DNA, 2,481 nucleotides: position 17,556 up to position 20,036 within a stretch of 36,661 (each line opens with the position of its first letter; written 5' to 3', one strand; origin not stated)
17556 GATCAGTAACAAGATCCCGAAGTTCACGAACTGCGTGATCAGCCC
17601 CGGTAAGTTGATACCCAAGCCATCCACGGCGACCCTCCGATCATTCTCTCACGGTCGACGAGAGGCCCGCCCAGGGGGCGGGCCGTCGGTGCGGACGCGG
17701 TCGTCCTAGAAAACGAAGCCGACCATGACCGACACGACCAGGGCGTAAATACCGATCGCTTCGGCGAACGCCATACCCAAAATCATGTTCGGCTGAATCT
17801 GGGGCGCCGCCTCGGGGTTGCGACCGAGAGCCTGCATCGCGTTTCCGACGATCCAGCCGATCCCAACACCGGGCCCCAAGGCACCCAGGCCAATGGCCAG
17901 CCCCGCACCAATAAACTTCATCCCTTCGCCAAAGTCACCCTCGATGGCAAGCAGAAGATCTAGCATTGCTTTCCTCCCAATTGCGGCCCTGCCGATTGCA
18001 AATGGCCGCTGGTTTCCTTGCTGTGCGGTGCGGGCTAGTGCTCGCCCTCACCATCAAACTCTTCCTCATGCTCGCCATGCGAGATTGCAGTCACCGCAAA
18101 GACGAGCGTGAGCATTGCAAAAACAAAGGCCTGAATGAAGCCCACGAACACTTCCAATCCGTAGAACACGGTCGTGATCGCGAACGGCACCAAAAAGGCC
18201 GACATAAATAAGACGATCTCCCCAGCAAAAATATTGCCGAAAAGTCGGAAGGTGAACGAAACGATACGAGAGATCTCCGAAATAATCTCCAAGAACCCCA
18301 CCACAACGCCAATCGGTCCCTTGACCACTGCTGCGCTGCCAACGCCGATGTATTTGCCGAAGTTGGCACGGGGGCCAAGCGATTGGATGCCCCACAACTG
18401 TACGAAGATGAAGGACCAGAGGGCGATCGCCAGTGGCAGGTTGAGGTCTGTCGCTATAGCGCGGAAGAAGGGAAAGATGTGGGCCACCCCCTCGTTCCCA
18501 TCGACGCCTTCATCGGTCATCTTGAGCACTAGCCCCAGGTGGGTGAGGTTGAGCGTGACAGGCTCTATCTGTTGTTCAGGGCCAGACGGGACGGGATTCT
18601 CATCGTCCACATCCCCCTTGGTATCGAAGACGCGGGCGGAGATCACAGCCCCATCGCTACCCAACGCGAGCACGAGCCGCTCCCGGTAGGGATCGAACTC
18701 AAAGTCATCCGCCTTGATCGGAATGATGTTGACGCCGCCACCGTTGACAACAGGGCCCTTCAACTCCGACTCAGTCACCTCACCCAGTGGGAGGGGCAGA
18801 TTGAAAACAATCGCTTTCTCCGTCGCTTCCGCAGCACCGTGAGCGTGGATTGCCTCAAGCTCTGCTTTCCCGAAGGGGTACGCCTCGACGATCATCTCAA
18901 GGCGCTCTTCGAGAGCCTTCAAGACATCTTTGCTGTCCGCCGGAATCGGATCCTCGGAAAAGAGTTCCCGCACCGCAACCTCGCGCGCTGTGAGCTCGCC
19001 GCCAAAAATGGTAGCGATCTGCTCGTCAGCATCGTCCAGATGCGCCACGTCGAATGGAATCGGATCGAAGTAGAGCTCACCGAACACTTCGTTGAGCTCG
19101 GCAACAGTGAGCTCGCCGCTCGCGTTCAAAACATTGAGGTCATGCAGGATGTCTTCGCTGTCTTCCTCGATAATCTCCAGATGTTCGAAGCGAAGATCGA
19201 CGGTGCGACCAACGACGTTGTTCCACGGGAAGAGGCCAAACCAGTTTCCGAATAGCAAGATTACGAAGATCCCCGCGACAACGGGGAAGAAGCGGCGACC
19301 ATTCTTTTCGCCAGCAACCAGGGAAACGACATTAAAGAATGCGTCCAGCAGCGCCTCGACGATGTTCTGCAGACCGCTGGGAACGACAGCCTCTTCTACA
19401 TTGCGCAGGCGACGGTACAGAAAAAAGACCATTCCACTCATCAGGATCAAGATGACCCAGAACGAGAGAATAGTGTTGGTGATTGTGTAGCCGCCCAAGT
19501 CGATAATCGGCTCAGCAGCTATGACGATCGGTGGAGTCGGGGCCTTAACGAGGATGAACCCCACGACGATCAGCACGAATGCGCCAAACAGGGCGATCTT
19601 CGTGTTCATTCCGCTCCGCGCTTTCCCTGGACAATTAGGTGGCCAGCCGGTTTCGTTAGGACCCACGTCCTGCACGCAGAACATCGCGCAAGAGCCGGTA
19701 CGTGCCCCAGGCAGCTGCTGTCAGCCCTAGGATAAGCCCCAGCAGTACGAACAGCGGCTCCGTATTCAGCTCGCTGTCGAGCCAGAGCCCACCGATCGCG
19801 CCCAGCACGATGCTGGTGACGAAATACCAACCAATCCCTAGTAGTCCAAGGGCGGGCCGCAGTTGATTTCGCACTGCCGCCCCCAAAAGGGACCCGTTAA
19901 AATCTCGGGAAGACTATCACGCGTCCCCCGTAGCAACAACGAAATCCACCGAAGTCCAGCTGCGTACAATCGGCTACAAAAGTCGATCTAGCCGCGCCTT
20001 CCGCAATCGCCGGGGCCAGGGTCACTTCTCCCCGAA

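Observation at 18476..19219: A roughly 250-aa hyper-acidic insertion doubles the size of Fo subunit a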

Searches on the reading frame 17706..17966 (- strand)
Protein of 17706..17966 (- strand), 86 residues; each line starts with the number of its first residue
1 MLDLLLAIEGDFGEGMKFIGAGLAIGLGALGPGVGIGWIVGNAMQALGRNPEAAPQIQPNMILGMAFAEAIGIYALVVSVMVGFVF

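Call 24: search_protein_families(library=pfam, proteins=[window:17706-17966:-], max_evalue=0.001)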
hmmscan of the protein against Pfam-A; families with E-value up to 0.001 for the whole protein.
window:17706-17966:- (86 aa): 1 family
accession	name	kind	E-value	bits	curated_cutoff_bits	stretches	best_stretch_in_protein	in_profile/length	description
PF00137.26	ATP-synt_C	-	7.9e-19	68.1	24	1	19-81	1-59/60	ATP synthase subunit C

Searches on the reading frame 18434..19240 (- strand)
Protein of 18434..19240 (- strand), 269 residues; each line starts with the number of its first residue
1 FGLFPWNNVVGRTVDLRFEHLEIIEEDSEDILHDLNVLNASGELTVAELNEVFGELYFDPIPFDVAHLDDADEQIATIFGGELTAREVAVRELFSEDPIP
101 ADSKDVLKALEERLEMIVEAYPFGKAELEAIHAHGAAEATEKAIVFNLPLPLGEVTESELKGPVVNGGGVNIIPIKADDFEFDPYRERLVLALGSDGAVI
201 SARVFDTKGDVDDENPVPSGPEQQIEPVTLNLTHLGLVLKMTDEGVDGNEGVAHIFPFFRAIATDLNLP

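Call 19: find_related_loci(query=A2, collection=genome_contigs, flank=6000)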
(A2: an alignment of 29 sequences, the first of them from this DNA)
Query A2 (269 aa) in genome_contigs; peptide patterns used: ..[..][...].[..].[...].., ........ (x = any residue, [..] = any of these).
70 stretches matched a pattern; 62 encode a relative of the query (tblastn E <= 1e-3); 61 distinct loci.
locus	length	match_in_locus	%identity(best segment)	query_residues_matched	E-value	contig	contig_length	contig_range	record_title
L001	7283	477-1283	80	1-269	3e-141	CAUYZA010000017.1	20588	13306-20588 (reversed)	MAG: Dehalococcoidia bacterium isolate CB27_AW.80 genome assembly, contig: Ga0310120_10001085, whole genome shotgun sequ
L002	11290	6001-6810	54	1-269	7e-93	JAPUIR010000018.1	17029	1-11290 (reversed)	MAG: Chloroflexota bacterium isolate KW1-S08_30 KW1-S08_30_cg18, whole genome shotgun sequence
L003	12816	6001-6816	48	1-269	6e-69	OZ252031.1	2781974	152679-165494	MAG: Dehalococcoidia bacterium isolate dff2a26e-0c85-4687-84f1-4c242d812589 genome assembly, chromosome: 1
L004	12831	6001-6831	45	1-269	4e-67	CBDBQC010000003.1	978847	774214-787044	MAG: Dehalococcoidia bacterium isolate 3b5922da-460a-4212-a651-5a23880356d2 genome assembly, contig: contig_3, whole gen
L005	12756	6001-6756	43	1-269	7e-63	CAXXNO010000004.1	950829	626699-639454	MAG: Dehalococcoidia bacterium isolate 4c69b660-97cb-4d58-b3cc-8ba09491c4a9 genome assembly, contig: contig_4, whole gen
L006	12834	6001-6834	43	1-269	3e-62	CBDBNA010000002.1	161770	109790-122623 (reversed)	MAG: Dehalococcoidia bacterium isolate 8dc3bd6b-4dda-4c2a-a60a-45dc8dd64482 genome assembly, contig: contig_2, whole gen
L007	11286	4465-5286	47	1-269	2e-62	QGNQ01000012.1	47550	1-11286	MAG: Chloroflexi bacterium isolate TK10-74A Ga0133547_10003321, whole genome shotgun sequence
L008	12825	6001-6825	44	1-269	5e-62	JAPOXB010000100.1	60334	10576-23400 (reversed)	MAG: Chloroflexota bacterium isolate COS3_bin_15 NODE_206_length_60334_cov_15.3411, whole genome shotgun sequence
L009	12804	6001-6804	45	1-269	4e-62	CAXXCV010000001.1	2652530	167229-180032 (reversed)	MAG: Dehalococcoidia bacterium isolate f314fda6-7770-4086-b832-64b1c017fe61 genome assembly, contig: contig_1, whole gen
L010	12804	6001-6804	43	1-269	2e-61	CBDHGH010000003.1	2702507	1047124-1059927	MAG: Dehalococcoidia bacterium isolate 575575bf-984b-4cd3-a7b8-18ad3858fffb genome assembly, contig: contig_3, whole gen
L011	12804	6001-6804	43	1-269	2e-60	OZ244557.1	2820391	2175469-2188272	MAG: Dehalococcoidia bacterium isolate 17c548fc-85ac-4b32-8eac-b178c1b3bdc7 genome assembly, chromosome: 1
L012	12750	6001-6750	41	1-269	8e-52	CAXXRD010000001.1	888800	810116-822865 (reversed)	MAG: Dehalococcoidia bacterium isolate bf7c6e82-8c7d-4327-8e5a-8ebf02c99848 genome assembly, contig: contig_1, whole gen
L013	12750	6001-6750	40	1-269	3e-51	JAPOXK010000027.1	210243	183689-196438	MAG: Chloroflexota bacterium isolate COS3_bin_3 NODE_28_length_210243_cov_21.3386, whole genome shotgun sequence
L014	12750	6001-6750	40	1-269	1e-49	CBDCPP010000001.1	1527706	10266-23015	MAG: Dehalococcoidia bacterium isolate ce4ed754-9089-45ac-9df7-8ad5b357a940 genome assembly, contig: contig_1, whole gen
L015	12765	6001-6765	41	1-268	5e-47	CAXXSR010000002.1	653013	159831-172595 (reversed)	MAG: Dehalococcoidia bacterium isolate e3f0780b-4b09-4c69-8f5a-dbfb53346339 genome assembly, contig: contig_2, whole gen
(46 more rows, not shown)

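Call 25: predict_structure(alignment_id=A2)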
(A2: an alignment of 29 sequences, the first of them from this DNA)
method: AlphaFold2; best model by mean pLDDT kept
length: 269 residues; sequences in the alignment: 29
mean_pLDDT: 82.3   pTM: 0.80
mean pLDDT of the five models: 82.3, 81.6, 80.5, 80.4, 80.1
residues with pLDDT >= 90: 180; 70-90: 24; 50-70: 10; < 50: 55
segments of 3 or more residues with pLDDT < 50: 1-12, 154-178, 252-269
pLDDT, mean of each block of 10 residues (from residue 1): 39 68 92 96 96 98 92 96 98 98 97 98 98 98 97 51 39 45 90 95 95 95 95 94 75 43 39
secondary structure, 60 per line:
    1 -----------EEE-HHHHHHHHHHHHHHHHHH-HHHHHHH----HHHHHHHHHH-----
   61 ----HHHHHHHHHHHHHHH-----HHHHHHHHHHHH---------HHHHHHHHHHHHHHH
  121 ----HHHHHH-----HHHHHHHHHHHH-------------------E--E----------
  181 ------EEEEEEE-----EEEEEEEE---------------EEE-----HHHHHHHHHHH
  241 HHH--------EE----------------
elements in order: E12-14 H16-33 H35-41 H46-55 H65-79 H85-96 H106-120 H125-130 H136-147 E187-193 E199-206 E222-224 H230-243

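Call 28: fold_search(model_id=the predicted structure, library=pdb)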
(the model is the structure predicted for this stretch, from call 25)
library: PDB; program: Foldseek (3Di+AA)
matches with E <= 10: 174; with E <= 0.001: 0
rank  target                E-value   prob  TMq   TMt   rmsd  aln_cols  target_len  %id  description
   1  1z7c                  9.8e-01  0.04  0.14  0.19  16.2       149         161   15  Crystal Structure of Human Placental Lactogen (released 2006-03-07)
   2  2xpn_A                1.5e+00  0.06  0.15  0.22  11.7       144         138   15  Crystal structure of a Spt6-Iws1(Spn1) complex from Encephalitozoon cuniculi, Form I (released 2010-11-17)
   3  2jr0_MODEL_1_A        1.9e+00  0.02  0.11  0.16  15.7       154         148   14  Solution structure of NusB from Aquifex Aeolicus (released 2008-02-19)
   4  4wvj_A                2.0e+00  0.02  0.12  0.07  21.1       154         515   18  Crystal structure of the Type-I signal peptidase from Staphylococcus aureus (SpsB) in complex with an inhibitor peptid (released 2015-09-23)
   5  6uvf_C                2.1e+00  0.04  0.13  0.19  12.6       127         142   12  Crystal structure of BCL-XL bound to compound 12: (R)-2-(3-([1,1'-Biphenyl]-4-carbonyl)-3-(4-methylbenzyl)ureido)-3-(( (released 2021-05-05)
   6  8iml_A                2.1e+00  0.03  0.10  0.16  18.4       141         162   11  Rs2I-Rs2II, Rs1I-Rs1II, RbI-RbII cylinder in cyanobacterial phycobilisome from Anthocerotibacter panamensis (Cluster D (released 2023-10-25)
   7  4mhl                  2.1e+00  0.02  0.10  0.15  16.1       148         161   14  The crystal structure of human interleukin-11 (released 2014-09-03)
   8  5fjd_A                2.3e+00  0.06  0.12  0.26  18.2       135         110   10  APO-CSP1 (COPPER STORAGE PROTEIN 1) FROM METHYLOSINUS TRICHOSPORIUM OB3B (released 2015-11-18)
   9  3qzx                  2.3e+00  0.02  0.14  0.17  17.8       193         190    9  3D Structure of ferric methanosarcina acetivorans protoglobin Y61A mutant with unknown ligand (released 2011-06-08)
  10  7ute_B                2.4e+00  0.02  0.12  0.15  17.0       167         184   12  MicroED structure of Aeropyrum pernix protoglobin mutant (released 2022-05-25)
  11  7ute_A                2.4e+00  0.02  0.12  0.15  16.7       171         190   10  MicroED structure of Aeropyrum pernix protoglobin mutant (released 2022-05-25)
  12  5c8g_B                2.7e+00  0.04  0.13  0.22  10.9       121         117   16  Crystal Structure Analysis of PP-BRD20 from Tb427tmp complexed with BI-2536 (released 2015-07-22)
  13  3zjh_A                2.7e+00  0.02  0.14  0.17  16.5       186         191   11  Trp(60)B9Ala mutation of M.acetivorans protoglobin in complex with cyanide (released 2013-06-26)
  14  3zol_A                2.8e+00  0.02  0.11  0.13  16.2       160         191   11  M.acetivorans protoglobin F93Y mutant in complex with cyanide (released 2014-03-12)
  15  2cj7                  3.2e+00  0.02  0.10  0.15  15.9       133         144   15  Crystal Structure of a Cell Wall Invertase Inhibitor from Tobacco (pH 9.0) (released 2006-04-03)
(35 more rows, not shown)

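Call 34: search_solved_structures(query=A3, max_evalue=10)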
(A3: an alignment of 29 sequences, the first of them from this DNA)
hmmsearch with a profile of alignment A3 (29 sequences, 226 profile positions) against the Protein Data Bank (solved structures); distinct sequences matched with E-value up to 10: 0.

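Call 35: search_protein_families(library=pfam, alignment_id=A3, max_evalue=1)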
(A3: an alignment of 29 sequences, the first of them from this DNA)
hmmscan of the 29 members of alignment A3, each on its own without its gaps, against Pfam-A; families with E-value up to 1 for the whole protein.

A. member 1, seq(241 aa): 1 family
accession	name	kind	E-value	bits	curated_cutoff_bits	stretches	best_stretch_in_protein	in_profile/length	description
PF02232.20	Alpha_TIF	-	0.18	11.3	25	1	7-83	56-129/343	Alpha trans-inducing protein (Alpha-TIF)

B. families by the number of members that match (of 29 scanned): 13 families
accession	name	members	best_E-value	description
PF09720.15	Unstab_antitox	4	0.037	Putative addiction module component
PF00300.27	His_Phos_1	1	0.0024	Histidine phosphatase superfamily (branch 1)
PF16320.10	Ribosomal_L12_N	1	0.0035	Ribosomal protein L7/L12 dimerisation domain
PF16572.11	HlyD_D4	1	0.0051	Long alpha hairpin domain of cation efflux system protein, CusB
PF23716.1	DUF7158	1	0.094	Family of unknown function (DUF7158)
PF14722.11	KRAP_IP3R_bind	1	0.14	Ki-ras-induced actin-interacting protein-IP3R-interacting domain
PF19372.4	DUF5947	1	0.14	Family of unknown function (DUF5947)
PF25244.1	PML_C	1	0.15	PML, C-terminal domain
PF25252.1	DUF7854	1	0.15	Family of unknown function (DUF7854)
PF14794.11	DUF4479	1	0.16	Domain of unknown function (DUF4479)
PF02232.20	Alpha_TIF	1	0.18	Alpha trans-inducing protein (Alpha-TIF)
PF03622.19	IBV_3B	1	0.22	IBV 3B protein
PF03245.18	Phage_lysis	1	0.71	Bacteriophage Rz lysis protein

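Call 41: search_protein_representatives(alignment_id=A3)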
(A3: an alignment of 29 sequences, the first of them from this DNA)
Query: 29 sequences, 226 profile positions. Proteins with E-value up to 0.001 (for the whole library): 19; up to 1e-10: 15; up to 1e-30: 6. The best 19 are listed.
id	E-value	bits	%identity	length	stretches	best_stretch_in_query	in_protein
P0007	4.6e-85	301.0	-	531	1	1-226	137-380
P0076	1.1e-81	290.0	-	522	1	2-221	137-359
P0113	1.3e-74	266.8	-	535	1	3-226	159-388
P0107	3.1e-59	216.5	-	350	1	1-174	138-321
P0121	5.5e-39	150.3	-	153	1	47-178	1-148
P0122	1.7e-32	129.1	-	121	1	55-156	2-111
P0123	5.5e-30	120.9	-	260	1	119-224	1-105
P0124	1.3e-29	119.6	-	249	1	1-106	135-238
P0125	9.7e-22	93.9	-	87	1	98-168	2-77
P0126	2.5e-21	92.6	-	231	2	167-225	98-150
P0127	9.9e-21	90.6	-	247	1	119-225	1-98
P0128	1.6e-19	86.6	-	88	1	22-108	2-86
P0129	3.7e-19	85.5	-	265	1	145-226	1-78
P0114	4.7e-18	81.8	-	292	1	1-89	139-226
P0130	7.3e-13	64.9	-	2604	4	93-130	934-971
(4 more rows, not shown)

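Call 60: fold_search(model_id=the predicted structure, library=viral)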
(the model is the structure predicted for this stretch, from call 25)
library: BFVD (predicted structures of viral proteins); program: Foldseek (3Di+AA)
matches with E <= 10: 216; with E <= 0.001: 0
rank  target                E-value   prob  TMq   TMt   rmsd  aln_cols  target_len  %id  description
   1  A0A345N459            4.4e-01  0.03  0.11  0.05  25.0       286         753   14  (no name in the UniProt tables at hand)
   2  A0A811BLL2            5.5e-01  0.03  0.13  0.12  22.7       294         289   12  DUF5848 domain-containing protein [Pandoravirus japonicus]
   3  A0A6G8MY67            6.5e-01  0.06  0.09  0.11  18.4        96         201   19  Membrane protein [Cedratvirus kamchatka]
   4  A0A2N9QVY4            6.5e-01  0.06  0.12  0.14  22.8       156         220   15  (no name in the UniProt tables at hand)
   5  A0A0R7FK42            6.5e-01  0.02  0.11  0.04  50.7       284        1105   10  Envelopment polyprotein [Koongol virus]
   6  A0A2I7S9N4            8.2e-01  0.03  0.12  0.11  25.8       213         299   13  (no name in the UniProt tables at hand)
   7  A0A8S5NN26            8.6e-01  0.02  0.11  0.06  19.2       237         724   14  NlpC/P60 family [Myoviridae sp. ct2th6]
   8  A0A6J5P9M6            9.7e-01  0.03  0.12  0.15  17.1       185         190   12  HTH_XRE domain containing protein [uncultured Caudovirales phage]
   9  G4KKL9                1.0e+00  0.06  0.12  0.21  18.0       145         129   14  (no name in the UniProt tables at hand)
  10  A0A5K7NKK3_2          1.0e+00  0.02  0.12  0.05  34.1       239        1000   18  (no name in the UniProt tables at hand)
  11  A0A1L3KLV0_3          1.2e+00  0.03  0.13  0.05  27.2       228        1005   11  (no name in the UniProt tables at hand)
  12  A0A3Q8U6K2            1.3e+00  0.03  0.10  0.11  20.7       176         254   12  (no name in the UniProt tables at hand)
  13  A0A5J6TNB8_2          1.3e+00  0.03  0.14  0.04  22.3       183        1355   17  (no name in the UniProt tables at hand)
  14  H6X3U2                1.3e+00  0.01  0.12  0.11  23.4       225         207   11  Uncharacterized protein [Klebsiella phage vB_KleM_RaK2]
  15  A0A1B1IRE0            1.3e+00  0.04  0.13  0.07  18.3       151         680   12  (no name in the UniProt tables at hand)
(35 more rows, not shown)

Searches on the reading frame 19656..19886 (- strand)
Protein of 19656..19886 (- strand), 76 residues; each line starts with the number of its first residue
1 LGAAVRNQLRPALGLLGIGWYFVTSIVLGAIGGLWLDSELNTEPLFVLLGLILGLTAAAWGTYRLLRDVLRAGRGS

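Call 24: search_protein_families(library=pfam, proteins=[window:19656-19886:-], max_evalue=0.001)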
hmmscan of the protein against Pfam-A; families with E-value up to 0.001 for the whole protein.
window:19656-19886:- (76 aa): 1 family
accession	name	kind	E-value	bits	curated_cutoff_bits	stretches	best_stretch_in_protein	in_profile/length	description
PF09527.15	ATPase_gene1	-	8.4e-13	48.6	26.6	1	16-65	5-54/54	Putative F0F1-ATPase subunit Ca2+/Mg2+ transporter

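Call 63: search_protein_families(library=ncbifam, proteins=[window:19656-19886:-], max_evalue=0.00001)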
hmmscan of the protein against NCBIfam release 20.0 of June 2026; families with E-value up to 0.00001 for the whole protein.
window:19656-19886:- (76 aa): 0 families
